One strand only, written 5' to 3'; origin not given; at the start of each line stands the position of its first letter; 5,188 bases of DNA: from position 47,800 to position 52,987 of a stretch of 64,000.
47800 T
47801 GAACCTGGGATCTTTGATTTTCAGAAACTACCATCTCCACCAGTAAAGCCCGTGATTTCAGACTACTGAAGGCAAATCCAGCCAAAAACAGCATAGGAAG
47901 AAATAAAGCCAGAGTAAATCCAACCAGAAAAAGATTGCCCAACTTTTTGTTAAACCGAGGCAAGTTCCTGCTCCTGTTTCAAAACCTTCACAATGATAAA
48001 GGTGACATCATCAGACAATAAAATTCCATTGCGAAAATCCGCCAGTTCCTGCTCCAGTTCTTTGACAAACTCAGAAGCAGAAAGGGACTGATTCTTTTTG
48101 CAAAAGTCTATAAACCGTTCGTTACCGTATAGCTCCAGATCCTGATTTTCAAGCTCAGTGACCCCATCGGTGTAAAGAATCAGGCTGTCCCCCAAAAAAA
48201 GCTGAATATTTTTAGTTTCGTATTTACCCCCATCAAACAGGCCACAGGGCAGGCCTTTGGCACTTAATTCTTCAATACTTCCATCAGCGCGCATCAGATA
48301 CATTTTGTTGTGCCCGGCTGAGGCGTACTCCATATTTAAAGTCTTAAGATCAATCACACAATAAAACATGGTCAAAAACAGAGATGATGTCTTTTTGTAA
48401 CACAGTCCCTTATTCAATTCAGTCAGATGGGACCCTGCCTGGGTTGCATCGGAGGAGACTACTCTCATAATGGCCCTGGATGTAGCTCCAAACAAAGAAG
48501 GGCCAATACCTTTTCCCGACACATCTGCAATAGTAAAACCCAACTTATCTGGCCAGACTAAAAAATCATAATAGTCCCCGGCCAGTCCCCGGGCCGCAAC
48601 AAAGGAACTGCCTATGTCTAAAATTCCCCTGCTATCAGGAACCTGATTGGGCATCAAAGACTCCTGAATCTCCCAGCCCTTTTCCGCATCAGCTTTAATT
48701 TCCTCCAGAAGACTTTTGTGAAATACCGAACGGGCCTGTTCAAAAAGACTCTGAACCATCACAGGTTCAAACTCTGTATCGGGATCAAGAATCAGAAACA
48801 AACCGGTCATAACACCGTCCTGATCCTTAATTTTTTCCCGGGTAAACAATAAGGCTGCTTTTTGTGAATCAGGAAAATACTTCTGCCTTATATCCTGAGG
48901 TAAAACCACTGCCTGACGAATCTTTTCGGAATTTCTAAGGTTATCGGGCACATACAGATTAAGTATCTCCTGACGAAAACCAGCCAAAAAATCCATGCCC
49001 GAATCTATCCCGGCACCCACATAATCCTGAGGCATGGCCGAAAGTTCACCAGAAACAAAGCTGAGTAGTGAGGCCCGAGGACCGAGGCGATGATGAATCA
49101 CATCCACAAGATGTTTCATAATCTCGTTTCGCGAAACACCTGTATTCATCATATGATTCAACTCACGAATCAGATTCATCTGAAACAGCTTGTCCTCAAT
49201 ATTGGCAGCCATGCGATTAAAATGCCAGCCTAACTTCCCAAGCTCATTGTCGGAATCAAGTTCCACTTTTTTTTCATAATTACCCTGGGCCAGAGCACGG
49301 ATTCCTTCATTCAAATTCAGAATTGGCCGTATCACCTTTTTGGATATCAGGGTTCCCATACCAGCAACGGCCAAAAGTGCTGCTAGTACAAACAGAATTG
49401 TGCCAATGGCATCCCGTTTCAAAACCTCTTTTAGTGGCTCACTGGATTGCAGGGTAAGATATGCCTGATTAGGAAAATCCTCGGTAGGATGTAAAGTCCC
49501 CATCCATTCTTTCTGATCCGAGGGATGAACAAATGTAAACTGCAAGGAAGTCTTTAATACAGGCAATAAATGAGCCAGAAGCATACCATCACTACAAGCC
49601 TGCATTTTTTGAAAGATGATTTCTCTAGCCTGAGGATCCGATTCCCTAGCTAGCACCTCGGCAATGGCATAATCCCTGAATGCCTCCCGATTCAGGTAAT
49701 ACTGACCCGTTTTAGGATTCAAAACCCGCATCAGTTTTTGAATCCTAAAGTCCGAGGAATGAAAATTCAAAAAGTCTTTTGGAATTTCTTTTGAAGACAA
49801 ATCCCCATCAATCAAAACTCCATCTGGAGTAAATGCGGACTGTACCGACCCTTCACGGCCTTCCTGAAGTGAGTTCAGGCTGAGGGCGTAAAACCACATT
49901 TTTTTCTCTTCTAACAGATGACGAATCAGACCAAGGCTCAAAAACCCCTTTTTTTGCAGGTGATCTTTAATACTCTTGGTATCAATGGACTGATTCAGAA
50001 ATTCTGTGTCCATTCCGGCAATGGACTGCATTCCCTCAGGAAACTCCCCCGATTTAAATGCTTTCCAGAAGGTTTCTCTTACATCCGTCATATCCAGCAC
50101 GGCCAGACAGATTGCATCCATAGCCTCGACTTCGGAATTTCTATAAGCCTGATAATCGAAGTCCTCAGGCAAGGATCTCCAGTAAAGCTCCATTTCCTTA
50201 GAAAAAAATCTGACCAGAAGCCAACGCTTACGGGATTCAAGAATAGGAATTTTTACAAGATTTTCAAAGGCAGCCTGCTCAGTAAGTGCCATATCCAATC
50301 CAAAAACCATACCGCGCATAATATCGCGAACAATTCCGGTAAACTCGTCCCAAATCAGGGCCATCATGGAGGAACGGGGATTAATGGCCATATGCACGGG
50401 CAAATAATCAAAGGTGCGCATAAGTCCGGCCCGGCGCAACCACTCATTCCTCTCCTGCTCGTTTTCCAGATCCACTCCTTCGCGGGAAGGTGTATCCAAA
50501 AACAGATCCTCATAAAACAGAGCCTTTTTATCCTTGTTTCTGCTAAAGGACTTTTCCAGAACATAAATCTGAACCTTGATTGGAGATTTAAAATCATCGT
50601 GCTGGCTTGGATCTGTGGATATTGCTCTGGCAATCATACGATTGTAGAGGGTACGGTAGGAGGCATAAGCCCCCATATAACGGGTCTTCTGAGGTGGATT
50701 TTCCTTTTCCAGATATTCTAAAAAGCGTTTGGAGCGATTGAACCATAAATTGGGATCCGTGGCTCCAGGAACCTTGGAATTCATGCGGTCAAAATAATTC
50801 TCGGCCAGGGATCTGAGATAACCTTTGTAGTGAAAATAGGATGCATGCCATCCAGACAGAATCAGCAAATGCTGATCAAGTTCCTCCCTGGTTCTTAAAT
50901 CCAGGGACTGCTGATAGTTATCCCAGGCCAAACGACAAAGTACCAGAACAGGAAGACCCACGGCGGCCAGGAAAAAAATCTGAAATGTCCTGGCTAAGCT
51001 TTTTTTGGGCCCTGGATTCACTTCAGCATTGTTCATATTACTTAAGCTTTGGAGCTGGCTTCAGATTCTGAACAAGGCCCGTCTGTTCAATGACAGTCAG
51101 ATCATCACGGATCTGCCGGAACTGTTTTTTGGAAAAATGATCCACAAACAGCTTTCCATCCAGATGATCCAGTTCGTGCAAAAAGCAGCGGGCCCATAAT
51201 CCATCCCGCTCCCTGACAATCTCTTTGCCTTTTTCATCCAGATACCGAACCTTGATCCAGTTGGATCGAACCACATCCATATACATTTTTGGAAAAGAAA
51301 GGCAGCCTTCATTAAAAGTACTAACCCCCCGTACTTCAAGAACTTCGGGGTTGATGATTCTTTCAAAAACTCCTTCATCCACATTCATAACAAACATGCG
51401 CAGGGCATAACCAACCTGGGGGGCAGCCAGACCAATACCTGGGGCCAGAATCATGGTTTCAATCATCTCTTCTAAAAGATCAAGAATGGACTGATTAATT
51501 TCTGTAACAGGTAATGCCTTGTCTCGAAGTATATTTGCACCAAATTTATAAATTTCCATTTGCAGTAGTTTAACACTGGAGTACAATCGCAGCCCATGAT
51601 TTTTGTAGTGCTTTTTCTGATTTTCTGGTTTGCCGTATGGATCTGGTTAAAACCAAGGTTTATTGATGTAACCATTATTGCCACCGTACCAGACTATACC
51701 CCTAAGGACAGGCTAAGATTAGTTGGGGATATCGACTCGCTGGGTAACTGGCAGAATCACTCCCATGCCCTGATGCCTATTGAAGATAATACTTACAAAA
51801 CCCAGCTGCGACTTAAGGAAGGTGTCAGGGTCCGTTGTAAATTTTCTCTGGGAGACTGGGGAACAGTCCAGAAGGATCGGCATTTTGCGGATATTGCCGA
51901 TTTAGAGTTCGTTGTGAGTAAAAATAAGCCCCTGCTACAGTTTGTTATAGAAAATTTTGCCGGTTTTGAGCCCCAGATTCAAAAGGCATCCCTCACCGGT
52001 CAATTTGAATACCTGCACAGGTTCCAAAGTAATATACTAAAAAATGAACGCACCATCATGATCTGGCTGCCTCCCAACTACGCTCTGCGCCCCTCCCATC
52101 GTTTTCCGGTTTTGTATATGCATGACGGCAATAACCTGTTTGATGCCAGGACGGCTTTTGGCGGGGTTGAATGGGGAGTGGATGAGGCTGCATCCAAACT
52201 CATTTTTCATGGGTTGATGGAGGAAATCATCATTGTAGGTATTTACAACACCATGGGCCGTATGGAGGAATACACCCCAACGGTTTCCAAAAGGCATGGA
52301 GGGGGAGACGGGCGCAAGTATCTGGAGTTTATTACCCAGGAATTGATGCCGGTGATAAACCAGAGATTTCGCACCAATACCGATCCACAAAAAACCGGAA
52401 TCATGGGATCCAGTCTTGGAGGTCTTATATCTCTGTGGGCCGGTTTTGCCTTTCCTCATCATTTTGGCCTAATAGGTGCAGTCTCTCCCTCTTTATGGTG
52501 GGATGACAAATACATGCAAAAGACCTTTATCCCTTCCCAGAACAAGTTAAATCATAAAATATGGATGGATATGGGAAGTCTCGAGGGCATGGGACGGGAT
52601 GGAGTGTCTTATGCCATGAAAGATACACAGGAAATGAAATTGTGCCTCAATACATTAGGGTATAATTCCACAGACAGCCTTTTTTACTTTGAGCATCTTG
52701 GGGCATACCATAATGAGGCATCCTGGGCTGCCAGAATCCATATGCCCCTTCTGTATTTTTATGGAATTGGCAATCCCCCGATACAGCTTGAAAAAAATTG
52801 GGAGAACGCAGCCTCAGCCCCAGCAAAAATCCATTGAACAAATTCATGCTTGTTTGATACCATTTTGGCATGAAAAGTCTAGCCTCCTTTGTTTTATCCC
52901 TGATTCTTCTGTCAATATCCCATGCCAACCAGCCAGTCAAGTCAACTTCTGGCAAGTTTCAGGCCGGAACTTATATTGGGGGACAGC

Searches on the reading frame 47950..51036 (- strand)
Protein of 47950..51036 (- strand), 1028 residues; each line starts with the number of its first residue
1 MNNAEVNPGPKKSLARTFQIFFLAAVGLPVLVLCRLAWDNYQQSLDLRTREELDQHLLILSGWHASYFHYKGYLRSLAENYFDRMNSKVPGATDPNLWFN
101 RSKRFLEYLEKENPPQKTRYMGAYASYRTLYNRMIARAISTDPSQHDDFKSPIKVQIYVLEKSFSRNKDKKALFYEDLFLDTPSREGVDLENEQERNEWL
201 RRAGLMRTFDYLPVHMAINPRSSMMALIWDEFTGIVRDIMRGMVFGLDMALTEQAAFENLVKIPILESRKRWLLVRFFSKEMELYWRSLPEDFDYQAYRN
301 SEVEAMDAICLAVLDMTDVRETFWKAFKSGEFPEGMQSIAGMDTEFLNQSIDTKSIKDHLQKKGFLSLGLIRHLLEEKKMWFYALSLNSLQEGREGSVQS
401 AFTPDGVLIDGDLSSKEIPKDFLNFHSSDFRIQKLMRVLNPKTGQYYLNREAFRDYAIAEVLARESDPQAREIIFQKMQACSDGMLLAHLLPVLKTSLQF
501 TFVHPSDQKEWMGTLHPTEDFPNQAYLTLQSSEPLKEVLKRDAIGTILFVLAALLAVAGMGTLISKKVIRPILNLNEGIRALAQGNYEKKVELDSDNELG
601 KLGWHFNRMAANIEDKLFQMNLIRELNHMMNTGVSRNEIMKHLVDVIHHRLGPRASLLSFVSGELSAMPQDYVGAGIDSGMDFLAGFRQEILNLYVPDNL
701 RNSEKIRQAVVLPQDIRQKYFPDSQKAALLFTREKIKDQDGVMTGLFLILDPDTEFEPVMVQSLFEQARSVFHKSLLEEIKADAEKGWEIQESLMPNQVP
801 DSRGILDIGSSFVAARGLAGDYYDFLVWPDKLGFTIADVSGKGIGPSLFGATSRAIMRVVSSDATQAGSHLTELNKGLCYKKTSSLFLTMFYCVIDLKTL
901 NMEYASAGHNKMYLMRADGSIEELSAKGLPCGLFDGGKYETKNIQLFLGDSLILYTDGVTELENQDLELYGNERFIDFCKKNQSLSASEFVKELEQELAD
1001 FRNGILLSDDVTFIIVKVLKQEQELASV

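Call 28: search_protein_families(library=pfam, proteins=[window:47950-51036:-], max_evalue=0.001)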
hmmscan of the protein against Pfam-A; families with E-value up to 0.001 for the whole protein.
window:47950-51036:- (1028 aa): 2 families
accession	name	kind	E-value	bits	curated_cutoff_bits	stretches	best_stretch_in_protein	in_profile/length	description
PF07228.17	SpoIIE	-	6.2e-42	144.2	25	1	830-1018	3-191/192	Stage II sporulation protein E (SpoIIE)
PF00672.30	HAMP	-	6.8e-10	39.6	25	1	563-615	1-53/53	HAMP domain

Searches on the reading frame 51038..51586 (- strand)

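Call 28: search_protein_families(library=pfam, proteins=[window:51038-51586:-], max_evalue=0.001)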
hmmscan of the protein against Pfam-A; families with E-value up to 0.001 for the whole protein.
window:51038-51586:- (182 aa): 1 family
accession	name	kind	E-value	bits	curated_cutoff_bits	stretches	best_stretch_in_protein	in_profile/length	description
PF01327.26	Pep_deformylase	-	1.3e-47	161.7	22.8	1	11-155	3-154/156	Polypeptide deformylase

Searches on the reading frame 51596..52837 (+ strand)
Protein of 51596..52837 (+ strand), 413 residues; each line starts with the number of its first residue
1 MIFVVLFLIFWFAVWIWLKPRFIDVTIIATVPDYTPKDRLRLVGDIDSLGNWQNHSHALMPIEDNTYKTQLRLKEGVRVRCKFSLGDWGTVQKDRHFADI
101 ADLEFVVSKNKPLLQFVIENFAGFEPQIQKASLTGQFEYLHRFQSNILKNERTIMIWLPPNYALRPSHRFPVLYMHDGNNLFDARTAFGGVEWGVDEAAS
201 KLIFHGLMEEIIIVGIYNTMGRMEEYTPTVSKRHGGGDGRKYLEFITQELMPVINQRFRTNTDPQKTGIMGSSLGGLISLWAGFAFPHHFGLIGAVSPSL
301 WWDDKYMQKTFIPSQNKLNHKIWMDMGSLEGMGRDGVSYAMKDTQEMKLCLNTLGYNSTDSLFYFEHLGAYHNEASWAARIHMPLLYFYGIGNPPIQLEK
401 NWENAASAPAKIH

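Call 28: search_protein_families(library=pfam, proteins=[window:51596-52837:+], max_evalue=0.001)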
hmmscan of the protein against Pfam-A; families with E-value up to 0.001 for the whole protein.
window:51596-52837:+ (413 aa): 3 families
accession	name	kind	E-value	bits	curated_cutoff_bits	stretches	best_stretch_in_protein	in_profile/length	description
PF00756.26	Esterase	-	2.3e-29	103.4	22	1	145-381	1-244/251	Putative esterase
PF00686.25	CBM_20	-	0.00019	21.6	23.3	1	25-84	4-67/97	Starch binding domain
PF00326.27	Peptidase_S9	-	0.0003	20.8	22.6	1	261-310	60-109/213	Prolyl oligopeptidase family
